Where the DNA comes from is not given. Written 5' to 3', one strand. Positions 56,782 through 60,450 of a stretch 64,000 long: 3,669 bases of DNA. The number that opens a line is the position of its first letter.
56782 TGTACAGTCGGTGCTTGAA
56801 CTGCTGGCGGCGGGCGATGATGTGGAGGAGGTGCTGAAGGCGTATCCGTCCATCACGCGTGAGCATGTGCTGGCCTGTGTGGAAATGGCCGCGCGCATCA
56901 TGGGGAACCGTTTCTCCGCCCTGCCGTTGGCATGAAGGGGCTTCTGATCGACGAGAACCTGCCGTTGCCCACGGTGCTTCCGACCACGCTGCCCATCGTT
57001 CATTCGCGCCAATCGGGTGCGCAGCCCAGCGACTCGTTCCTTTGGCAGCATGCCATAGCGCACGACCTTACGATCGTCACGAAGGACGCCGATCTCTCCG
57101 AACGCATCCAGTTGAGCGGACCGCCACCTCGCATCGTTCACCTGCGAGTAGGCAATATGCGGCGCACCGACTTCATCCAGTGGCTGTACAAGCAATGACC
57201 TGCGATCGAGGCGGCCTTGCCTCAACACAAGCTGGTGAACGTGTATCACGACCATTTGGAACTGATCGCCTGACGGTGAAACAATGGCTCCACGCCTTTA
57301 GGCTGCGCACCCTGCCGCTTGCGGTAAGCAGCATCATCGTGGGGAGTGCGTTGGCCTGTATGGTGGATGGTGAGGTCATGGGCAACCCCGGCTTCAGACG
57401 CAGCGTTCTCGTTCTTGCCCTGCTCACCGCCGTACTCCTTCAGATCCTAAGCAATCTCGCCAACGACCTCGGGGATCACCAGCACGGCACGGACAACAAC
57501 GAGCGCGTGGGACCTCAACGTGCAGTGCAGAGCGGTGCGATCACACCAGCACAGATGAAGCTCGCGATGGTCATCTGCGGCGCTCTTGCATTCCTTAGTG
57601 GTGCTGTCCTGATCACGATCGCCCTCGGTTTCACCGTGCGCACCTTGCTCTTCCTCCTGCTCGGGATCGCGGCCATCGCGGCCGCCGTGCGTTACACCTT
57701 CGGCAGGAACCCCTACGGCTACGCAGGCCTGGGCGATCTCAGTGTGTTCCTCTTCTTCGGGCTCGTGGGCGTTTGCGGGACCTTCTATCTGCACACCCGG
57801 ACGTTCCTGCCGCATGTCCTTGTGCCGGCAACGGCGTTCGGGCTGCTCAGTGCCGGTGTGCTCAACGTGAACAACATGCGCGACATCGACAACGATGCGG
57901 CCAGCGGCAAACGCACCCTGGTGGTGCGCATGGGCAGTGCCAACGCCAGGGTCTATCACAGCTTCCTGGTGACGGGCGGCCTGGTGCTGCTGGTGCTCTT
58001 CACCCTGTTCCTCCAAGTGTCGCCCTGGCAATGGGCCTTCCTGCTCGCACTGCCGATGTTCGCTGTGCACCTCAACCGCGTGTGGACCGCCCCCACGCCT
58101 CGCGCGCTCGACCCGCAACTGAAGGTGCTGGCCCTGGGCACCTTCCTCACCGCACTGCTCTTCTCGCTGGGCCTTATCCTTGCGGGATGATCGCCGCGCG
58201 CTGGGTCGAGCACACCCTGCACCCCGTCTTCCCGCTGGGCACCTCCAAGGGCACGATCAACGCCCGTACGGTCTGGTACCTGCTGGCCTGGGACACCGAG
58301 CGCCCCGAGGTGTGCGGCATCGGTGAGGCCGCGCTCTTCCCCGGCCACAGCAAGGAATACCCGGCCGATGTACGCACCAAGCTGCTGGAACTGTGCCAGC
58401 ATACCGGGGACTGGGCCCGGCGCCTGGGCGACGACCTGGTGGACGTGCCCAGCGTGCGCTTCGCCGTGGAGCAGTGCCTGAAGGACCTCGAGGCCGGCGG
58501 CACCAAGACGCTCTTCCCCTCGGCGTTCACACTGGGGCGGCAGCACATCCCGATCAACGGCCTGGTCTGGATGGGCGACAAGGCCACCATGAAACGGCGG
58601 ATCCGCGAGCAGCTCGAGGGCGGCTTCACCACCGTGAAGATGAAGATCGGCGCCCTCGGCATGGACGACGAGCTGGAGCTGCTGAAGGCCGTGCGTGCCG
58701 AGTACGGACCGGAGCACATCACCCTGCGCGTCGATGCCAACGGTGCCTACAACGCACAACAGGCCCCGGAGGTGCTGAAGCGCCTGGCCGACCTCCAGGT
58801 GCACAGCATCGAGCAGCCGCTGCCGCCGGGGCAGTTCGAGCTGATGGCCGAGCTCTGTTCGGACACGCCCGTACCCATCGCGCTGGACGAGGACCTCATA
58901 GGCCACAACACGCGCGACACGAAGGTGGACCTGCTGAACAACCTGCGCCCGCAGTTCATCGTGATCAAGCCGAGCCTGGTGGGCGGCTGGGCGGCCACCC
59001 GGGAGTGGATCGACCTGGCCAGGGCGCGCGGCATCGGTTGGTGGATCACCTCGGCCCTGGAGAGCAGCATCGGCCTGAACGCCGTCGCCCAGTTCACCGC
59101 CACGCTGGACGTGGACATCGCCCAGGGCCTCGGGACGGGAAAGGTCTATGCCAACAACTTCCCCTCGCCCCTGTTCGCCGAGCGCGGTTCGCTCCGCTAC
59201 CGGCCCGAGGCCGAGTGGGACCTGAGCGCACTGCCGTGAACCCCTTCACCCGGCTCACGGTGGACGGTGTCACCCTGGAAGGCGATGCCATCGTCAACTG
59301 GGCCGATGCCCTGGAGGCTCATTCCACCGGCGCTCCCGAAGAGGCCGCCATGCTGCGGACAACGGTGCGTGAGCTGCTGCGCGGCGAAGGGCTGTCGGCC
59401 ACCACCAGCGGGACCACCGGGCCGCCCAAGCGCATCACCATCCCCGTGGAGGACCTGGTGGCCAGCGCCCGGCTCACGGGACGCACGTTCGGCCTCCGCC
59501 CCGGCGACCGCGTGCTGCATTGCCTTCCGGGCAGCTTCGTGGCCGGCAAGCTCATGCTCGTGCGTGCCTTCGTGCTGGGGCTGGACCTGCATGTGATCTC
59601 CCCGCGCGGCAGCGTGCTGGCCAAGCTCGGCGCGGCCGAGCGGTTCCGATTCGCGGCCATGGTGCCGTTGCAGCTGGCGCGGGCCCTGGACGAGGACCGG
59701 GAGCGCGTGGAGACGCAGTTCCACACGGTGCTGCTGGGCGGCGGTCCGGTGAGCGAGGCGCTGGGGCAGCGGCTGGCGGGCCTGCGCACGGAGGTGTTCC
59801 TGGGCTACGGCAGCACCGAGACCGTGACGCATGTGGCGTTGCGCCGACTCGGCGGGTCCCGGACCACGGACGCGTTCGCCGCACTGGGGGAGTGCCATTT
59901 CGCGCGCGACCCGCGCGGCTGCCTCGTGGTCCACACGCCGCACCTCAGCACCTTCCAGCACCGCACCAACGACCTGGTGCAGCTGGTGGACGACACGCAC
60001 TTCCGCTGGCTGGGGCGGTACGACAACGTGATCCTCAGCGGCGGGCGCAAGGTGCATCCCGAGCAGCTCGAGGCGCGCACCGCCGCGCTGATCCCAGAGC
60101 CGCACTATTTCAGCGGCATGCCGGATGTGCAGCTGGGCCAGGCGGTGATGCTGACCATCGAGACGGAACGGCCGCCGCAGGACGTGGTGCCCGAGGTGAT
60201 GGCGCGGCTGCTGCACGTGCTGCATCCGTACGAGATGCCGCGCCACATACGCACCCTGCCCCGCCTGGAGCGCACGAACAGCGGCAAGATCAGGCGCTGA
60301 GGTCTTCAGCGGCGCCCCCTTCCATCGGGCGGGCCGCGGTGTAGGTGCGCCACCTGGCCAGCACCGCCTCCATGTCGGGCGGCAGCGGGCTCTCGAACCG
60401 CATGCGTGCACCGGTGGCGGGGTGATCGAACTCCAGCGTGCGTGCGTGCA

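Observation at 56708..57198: DUF433/DUF5615 toxin-antitoxin-like pair inserted inside the menaquinone operon between menB and menA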

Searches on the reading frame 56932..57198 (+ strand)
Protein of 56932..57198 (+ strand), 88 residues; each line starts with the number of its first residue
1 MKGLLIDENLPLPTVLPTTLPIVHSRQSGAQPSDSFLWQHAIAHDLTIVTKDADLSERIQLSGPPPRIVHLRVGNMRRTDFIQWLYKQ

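Call 6: search_protein_families(library=pfam, proteins=[window:56932-57198:+], max_evalue=0.01)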
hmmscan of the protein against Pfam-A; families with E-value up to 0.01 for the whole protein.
window:56932-57198:+ (88 aa): 1 family
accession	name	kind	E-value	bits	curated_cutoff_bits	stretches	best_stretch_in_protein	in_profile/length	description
PF18480.7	DUF5615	-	1.7e-15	57.3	23.8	1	4-86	3-89/110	Domain of unknown function (DUF5615)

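Call 7: search_protein_families(library=ncbifam, proteins=[window:56932-57198:+], max_evalue=0.01)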
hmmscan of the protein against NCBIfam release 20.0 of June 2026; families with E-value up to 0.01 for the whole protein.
window:56932-57198:+ (88 aa): 0 families

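Call 11: find_encoding_contigs(protein=window:56932-57198:+, flank=10000, max_places=10)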
Protein window:56932-57198:+ (88 aa): 10 contigs read that carry it; 8 places shown.
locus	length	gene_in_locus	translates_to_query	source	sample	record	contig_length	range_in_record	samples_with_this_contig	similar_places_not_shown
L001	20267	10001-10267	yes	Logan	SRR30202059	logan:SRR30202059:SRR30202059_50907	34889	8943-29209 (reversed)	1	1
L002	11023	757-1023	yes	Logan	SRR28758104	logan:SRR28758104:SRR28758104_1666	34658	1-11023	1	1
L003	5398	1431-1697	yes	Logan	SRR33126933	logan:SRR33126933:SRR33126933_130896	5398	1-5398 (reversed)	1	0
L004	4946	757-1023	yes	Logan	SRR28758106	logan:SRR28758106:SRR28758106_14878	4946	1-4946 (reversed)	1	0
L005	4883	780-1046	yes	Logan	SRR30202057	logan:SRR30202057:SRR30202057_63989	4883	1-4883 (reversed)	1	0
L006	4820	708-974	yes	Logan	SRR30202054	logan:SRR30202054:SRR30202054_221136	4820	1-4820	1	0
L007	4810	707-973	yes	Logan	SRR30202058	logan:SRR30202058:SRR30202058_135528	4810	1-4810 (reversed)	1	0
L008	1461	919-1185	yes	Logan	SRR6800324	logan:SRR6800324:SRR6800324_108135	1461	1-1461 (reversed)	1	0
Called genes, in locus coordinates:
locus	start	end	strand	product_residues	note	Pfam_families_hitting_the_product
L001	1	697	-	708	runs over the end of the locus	PF00801:PKD (faint), PF18911:PKD_4, PF13585:CHU_C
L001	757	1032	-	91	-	-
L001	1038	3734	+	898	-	PF12705:PDDEXK_1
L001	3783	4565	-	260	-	PF18962:Por_Secre_tail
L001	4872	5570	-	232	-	PF00072:Response_reg, PF00486:Trans_reg_C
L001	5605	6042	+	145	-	PF22636:FlK (weak), PF03061:4HBT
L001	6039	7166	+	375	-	PF00425:Chorismate_bind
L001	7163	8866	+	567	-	PF02776:TPP_enzyme_N, PF16582:TPP_enzyme_M_2 (weak)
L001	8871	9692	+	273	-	PF00378:ECH_1, PF16113:ECH_2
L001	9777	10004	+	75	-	PF04255:DUF433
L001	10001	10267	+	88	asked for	PF18480:DUF5615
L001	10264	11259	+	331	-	PF01040:UbiA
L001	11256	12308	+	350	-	PF13378:MR_MLE_C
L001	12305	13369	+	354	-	PF00501:AMP-binding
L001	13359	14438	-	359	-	PF01479:S4, PF00849:PseudoU_synth_2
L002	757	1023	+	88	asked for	PF18480:DUF5615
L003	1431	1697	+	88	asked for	PF18480:DUF5615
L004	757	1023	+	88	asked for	PF18480:DUF5615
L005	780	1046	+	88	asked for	PF18480:DUF5615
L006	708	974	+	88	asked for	PF18480:DUF5615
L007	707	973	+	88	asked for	PF18480:DUF5615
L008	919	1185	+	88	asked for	PF18480:DUF5615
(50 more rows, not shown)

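Call 51: list_cluster_members(proteins=[window:56932-57198:+, P0001, P0026, window:56708-56935:+])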
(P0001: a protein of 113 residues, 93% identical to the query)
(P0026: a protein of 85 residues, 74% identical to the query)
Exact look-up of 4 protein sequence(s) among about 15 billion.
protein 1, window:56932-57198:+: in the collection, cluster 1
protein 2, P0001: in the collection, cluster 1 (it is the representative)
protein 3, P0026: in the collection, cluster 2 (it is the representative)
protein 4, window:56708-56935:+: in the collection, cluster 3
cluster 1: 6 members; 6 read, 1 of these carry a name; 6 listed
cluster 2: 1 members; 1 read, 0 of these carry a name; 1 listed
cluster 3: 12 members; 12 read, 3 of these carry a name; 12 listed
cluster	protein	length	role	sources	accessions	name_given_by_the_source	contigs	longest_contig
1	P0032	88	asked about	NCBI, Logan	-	-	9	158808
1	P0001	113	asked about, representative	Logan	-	-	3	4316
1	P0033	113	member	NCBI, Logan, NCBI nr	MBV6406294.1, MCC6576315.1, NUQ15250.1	MAG: DUF5615 family PIN-like protein [Flavobacteriales bacterium] | hypothetical protein [Flavobacteriales bacterium]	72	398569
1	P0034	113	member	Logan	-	-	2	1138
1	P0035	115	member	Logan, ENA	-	-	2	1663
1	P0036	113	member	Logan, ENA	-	-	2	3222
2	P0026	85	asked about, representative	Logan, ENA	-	-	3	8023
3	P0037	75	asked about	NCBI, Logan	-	-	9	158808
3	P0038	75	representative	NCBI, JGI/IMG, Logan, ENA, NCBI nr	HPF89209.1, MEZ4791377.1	MAG TPA: DUF433 domain-containing protein [Flavobacteriales bacterium] | DUF433 domain-containing protein [Flavobacteriales bacterium]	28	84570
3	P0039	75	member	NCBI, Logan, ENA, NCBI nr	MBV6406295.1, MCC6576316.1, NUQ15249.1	MAG: DUF433 domain-containing protein [Flavobacteriales bacterium] | hypothetical protein [Flavobacteriales bacterium]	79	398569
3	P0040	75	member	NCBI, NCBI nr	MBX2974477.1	MAG: DUF433 domain-containing protein [Flavobacteriales bacterium] | DUF433 domain-containing protein [Flavobacteriales bacterium]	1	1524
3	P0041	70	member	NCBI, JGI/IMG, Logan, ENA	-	-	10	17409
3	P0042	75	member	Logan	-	-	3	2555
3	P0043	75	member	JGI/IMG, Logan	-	-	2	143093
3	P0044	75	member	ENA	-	-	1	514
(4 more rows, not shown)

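Call 70: search_protein_families(library=padloc, proteins=[window:56932-57198:+], max_evalue=0.01)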
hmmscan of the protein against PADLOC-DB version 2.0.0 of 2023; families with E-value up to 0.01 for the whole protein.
window:56932-57198:+ (88 aa): 0 families

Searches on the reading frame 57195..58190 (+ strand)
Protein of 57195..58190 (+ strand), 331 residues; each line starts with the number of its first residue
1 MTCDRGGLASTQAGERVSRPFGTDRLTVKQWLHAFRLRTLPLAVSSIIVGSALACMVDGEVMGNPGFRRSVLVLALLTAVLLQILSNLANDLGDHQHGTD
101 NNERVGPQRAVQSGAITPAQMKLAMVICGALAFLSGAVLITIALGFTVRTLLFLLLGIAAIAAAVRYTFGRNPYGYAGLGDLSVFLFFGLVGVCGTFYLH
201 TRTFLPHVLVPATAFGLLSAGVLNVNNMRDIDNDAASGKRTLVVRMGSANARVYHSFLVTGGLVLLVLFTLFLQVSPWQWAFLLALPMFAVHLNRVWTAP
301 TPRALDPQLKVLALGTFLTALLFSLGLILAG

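Call 6: search_protein_families(library=pfam, proteins=[window:57195-58190:+], max_evalue=0.01)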
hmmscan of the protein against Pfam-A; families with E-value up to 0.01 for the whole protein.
window:57195-58190:+ (331 aa): 1 family
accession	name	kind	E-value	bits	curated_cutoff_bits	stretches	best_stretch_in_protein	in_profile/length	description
PF01040.23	UbiA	-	8.8e-30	104.2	34.2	1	68-299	18-231/250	UbiA prenyltransferase family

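Call 7: search_protein_families(library=ncbifam, proteins=[window:57195-58190:+], max_evalue=0.01)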
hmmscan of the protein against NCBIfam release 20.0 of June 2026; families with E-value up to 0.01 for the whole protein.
window:57195-58190:+ (331 aa): 14 families
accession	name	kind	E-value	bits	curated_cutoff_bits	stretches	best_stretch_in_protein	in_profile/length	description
NF004750.0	PRK06080.1-2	equivalog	2.1e-111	372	346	1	27-329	5-300/301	1,4-dihydroxy-2-naphthoate polyprenyltransferase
TIGR00751.1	menA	equivalog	3.6e-91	305.5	102.15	1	36-326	1-284/284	1,4-dihydroxy-2-naphthoate octaprenyltransferase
NF004754.0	PRK06080.1-6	equivalog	1.6e-83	280.6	522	1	29-330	10-304/308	1,4-dihydroxy-2-naphthoate polyprenyltransferase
NF004751.0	PRK06080.1-3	equivalog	9.1e-76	255.2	264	1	26-329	8-295/296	1,4-dihydroxy-2-naphthoate polyprenyltransferase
NF004749.0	PRK06080.1-1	equivalog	6.1e-31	107.7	277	1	25-330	16-308/311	1,4-dihydroxy-2-naphthoate polyprenyltransferase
NF004753.0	PRK06080.1-5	equivalog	5.6e-22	78.3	555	1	27-329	10-305/312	1,4-dihydroxy-2-naphthoate polyprenyltransferase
TIGR02235.1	menA_cyano-plnt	equivalog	1.4e-21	77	225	1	31-328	2-284/285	2-carboxy-1,4-naphthoquinone phytyltransferase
NF004617.0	PRK05951.1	equivalog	3e-18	66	239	1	67-286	47-261/306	prenyltransferase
NF009926.0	PRK13387.1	equivalog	1.4e-17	63.8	316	1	29-329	4-313/317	1,4-dihydroxy-2-naphthoate polyprenyltransferase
NF004752.0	PRK06080.1-4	subfamily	6.9e-12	45.6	289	1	70-328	39-299/300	1,4-dihydroxy-2-naphthoate polyprenyltransferase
NF009523.0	PRK12884.1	equivalog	1e-08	34.8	269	1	53-327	20-277/279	prenyltransferase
NF005742.0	PRK07566.1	equivalog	1.6e-08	34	313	1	71-322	67-304/315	chlorophyll synthase ChlG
TIGR01476.1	chlor_syn_BchG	subfamily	3.8e-07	29.9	212.3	1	55-288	23-242/283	(bacterio)chlorophyll synthase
NF009513.0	PRK12872.1-3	equivalog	0.0022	17.6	288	0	139-291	107-256/293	prenyltransferase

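Call 12: find_related_loci(query=window:57276-58190:+, collection=genome_contigs, flank=6000)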
Query window:57276-58190:+ (304 aa) in genome_contigs; peptide patterns used: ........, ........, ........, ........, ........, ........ (x = any residue, [..] = any of these).
179 stretches matched a pattern; 104 encode a relative of the query (tblastn E <= 1e-3); the best 80 are kept; 80 distinct loci.
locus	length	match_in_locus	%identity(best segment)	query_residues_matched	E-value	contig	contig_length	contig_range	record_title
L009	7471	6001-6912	78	1-303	4e-143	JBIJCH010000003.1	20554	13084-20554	MAG: Flavobacteriales bacterium isolate ME2006-08-18D11_3300042945_group2_bin231 Rohwer_bin944_scaffold_2243_c1, whole g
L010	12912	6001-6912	74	1-303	8e-143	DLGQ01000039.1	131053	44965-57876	MAG TPA_asm: Flavobacteriales bacterium UBA7690 UBA7690_contig_3403, whole genome shotgun sequence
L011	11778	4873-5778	73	1-303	2e-139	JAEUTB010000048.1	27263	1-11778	MAG: Flavobacteriales bacterium isolate new MAG-318 k141_2923003, whole genome shotgun sequence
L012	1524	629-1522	73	1-299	1e-150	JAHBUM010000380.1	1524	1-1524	MAG: Flavobacteriales bacterium isolate ACE_BAC33 BAC33_380, whole genome shotgun sequence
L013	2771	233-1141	75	1-303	3e-144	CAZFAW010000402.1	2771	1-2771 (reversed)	MAG TPA_asm: uncultured Chryseobacterium sp. isolate binchicken_co197_380 genome assembly, contig: NODE_90353_length_277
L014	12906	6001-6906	72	1-303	7e-137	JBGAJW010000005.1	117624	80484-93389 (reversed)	MAG: Flavobacteriales bacterium isolate MAG_AAO_H125.21 AAOH125-21_opera_contig_666, whole genome shotgun sequence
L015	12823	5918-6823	75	1-303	2e-136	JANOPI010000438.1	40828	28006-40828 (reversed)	MAG: Flavobacteriales bacterium isolate VAR_4_metabat_71 VAR_4_k141_700573, whole genome shotgun sequence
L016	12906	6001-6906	77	1-302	3e-136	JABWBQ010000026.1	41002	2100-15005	MAG: Flavobacteriales bacterium isolate MAG_34 scaffold_776, whole genome shotgun sequence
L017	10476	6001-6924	72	1-303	4e-135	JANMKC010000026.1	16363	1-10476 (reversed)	MAG: Flavobacteriales bacterium isolate OTE_64_metabat_257 OTE_64_k141_4101, whole genome shotgun sequence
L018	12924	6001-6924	75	1-303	8e-135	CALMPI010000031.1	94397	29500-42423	MAG TPA_asm: uncultured Flavobacteriales bacterium isolate SRR2107183_bin.102_CONCOCT_v1.1_MAG genome assembly, contig:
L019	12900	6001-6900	73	1-302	3e-134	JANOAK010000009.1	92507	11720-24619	MAG: Flavobacteriales bacterium isolate VAR_18_metabat_312 VAR_18_k141_3119930, whole genome shotgun sequence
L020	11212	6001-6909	71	1-302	7e-133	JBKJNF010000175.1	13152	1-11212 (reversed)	MAG: Flavobacteriales bacterium isolate ant_bin.361 k117_6458172, whole genome shotgun sequence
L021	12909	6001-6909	69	1-303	3e-132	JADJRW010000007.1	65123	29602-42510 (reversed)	MAG: Flavobacteriales bacterium isolate Hade_18-Q3-R52-61_BATAC.255 tig00015650-10-654040, whole genome shotgun sequence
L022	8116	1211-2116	73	1-303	3e-132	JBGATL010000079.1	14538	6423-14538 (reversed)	MAG: Flavobacteriales bacterium isolate MAG_MBR_AS.45 MBRAS-45_scaffold_10011, whole genome shotgun sequence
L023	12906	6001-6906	74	1-303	5e-132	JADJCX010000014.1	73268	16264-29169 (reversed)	MAG: Flavobacteriales bacterium isolate Aved_18-Q3-R54-62_BATAC.823_sub tig00032107-10-727720, whole genome shotgun sequ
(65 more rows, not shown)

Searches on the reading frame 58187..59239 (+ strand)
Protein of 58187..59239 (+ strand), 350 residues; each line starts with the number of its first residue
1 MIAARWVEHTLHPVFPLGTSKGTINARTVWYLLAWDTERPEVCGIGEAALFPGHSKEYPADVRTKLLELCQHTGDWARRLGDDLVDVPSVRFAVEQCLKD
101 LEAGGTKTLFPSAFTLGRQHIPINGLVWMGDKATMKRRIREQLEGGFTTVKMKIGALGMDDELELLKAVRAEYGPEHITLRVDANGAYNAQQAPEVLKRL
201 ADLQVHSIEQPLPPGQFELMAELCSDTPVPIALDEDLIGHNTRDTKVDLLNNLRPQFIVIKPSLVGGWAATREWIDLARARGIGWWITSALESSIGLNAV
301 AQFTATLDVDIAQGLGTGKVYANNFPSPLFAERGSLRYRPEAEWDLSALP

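Call 6: search_protein_families(library=pfam, proteins=[window:58187-59239:+], max_evalue=0.01)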
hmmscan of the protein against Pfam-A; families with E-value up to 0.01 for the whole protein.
window:58187-59239:+ (350 aa): 1 family
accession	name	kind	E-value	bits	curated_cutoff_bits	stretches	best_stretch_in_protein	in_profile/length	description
PF13378.12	MR_MLE_C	-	7.2e-34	117.8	29.4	1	135-329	2-196/219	Enolase C-terminal domain-like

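Call 7: search_protein_families(library=ncbifam, proteins=[window:58187-59239:+], max_evalue=0.01)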
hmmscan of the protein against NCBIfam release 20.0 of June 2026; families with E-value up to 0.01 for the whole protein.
window:58187-59239:+ (350 aa): 16 families
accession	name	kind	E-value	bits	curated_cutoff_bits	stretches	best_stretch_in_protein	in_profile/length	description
TIGR01927.1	menC_gam_Gplu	equivalog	3e-33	115.4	130.55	1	37-319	29-295/307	o-succinylbenzoate synthase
NF002739.0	PRK02714.1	equivalog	5.4e-27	95.1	259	1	16-322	17-306/320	o-succinylbenzoate synthase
NF003473.0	PRK05105.1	equivalog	4.3e-25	88.4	236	1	38-320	37-303/331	o-succinylbenzoate synthase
NF002782.0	PRK02901.1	equivalog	5.5e-24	84.7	288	1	116-339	74-291/328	o-succinylbenzoate synthase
TIGR01928.1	menC_lowGC_arch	equivalog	4.3e-22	78.6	200.65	1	129-319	131-312/325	o-succinylbenzoate synthase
TIGR02534.1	mucon_cyclo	subfamily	6.2e-18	65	334.95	1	139-308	149-315/368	muconate/chloromuconate family cycloisomerase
NF042940.1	racemase_DgcA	equivalog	7.1e-16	58.3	400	1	37-310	31-294/323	N-acetyl-D-Glu racemase DgcA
NF040866.1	AraD_Arch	equivalog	3.9e-15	55.7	650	1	135-235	152-251/372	arabinonate dehydratase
NF041118.1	A_G_epim_Thtga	equivalog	5.9e-11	42.1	500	1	82-305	89-307/341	L-Ala-D/L-Glu epimerase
NF047820.1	TalGalacDh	equivalog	1.1e-10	41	500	1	135-282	155-298/371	L-talarate/galactarate dehydratase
NF043002.1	HProlDhtase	equivalog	4.3e-10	39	500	1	131-304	143-308/366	cis-3-hydroxy-L-proline dehydratase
NF011708.0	PRK15129.1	equivalog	1.7e-09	37.2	343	1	35-299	32-285/321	L-Ala-D/L-Glu epimerase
NF010624.0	PRK14017.1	equivalog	3.2e-08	33.1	311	1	130-280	123-277/382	galactonate dehydratase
NF040790.2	glucon_galact_dh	equivalog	1e-06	27.8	750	1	153-243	168-257/390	bifunctional D-gluconate/D-galactonate dehydratase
TIGR03247.1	glucar-dehydr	equivalog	0.0003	19.6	828.7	1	145-246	195-302/441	glucarate dehydratase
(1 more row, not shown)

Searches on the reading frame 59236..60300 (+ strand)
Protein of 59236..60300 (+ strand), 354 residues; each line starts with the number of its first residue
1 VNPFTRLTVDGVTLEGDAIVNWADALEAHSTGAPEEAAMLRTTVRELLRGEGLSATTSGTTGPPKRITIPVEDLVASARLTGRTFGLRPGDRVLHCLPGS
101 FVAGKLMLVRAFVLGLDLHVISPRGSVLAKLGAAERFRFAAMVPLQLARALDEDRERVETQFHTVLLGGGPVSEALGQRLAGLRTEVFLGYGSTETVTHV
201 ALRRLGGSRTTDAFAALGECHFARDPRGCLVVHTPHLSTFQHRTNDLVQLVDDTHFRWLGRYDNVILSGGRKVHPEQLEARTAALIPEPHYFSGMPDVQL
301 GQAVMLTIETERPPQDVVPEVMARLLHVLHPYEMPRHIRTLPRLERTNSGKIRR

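Call 6: search_protein_families(library=pfam, proteins=[window:59236-60300:+], max_evalue=0.01)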
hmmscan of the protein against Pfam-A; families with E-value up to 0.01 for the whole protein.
window:59236-60300:+ (354 aa): 1 family
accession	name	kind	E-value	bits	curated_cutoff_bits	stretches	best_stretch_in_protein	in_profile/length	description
PF00501.34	AMP-binding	-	3.8e-19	69.2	29.9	1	57-202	170-330/384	AMP-binding enzyme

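Call 7: search_protein_families(library=ncbifam, proteins=[window:59236-60300:+], max_evalue=0.01)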
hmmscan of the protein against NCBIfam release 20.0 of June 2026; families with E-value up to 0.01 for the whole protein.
window:59236-60300:+ (354 aa): 55 families (the best 25 are shown)
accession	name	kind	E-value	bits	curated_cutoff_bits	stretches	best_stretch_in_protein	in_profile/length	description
NF005877.1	PRK07824.1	equivalog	1e-32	113.6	345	1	52-354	45-355/362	o-succinylbenzoate--CoA ligase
TIGR01923.1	menE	equivalog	5.3e-31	107.9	330.15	2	56-201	120-265/442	o-succinylbenzoate--CoA ligase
NF004837.0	PRK06187.1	subfamily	5e-20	71.2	476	2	57-205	178-332/531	long-chain-fatty-acid--CoA ligase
NF002966.0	PRK03640.1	equivalog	1.5e-19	70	556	2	57-201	149-295/483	o-succinylbenzoate--CoA ligase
NF006539.0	PRK09029.1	equivalog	2.1e-19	69.7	494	2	56-207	142-287/458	o-succinylbenzoate--CoA ligase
NF005660.0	PRK07445.1-2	equivalog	4e-19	68.7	525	2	241-353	271-382/397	O-succinylbenzoic acid--CoA ligase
TIGR03098.1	ligase_PEP_1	hypoth_equivalog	2.2e-18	66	592.35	2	57-197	171-315/517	acyl-CoA ligase (AMP-forming), exosortase A system-associated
TIGR01733.1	AA-adenyl-dom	subfamily_domain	3.3e-16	59.1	317.4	1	55-210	126-287/409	amino acid adenylation domain-containing protein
NF005662.0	PRK07445.1-4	equivalog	6e-16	58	640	2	72-201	146-279/467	O-succinylbenzoic acid--CoA ligase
NF009071.0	PRK12406.1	subfamily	1.6e-13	49.9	701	1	251-353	390-494/510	acyl-CoA synthetase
NF005661.0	PRK07445.1-3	equivalog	1.4e-12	46.9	795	2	57-201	116-263/468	O-succinylbenzoic acid--CoA ligase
NF004511.1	PRK05852.1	equivalog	2.2e-10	39.8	650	1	243-354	385-497/505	FadD7 family fatty acid--CoA ligase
NF005702.0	PRK07514.1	subfamily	6.7e-10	37.9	558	2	243-353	381-492/506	malonyl-CoA synthase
NF005858.0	PRK07787.1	subfamily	2.6e-09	36.1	575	2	56-210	136-293/471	acyl-CoA synthetase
NF006572.0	PRK09088.1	equivalog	2.7e-09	36.2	696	1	242-353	368-479/491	acyl-CoA synthetase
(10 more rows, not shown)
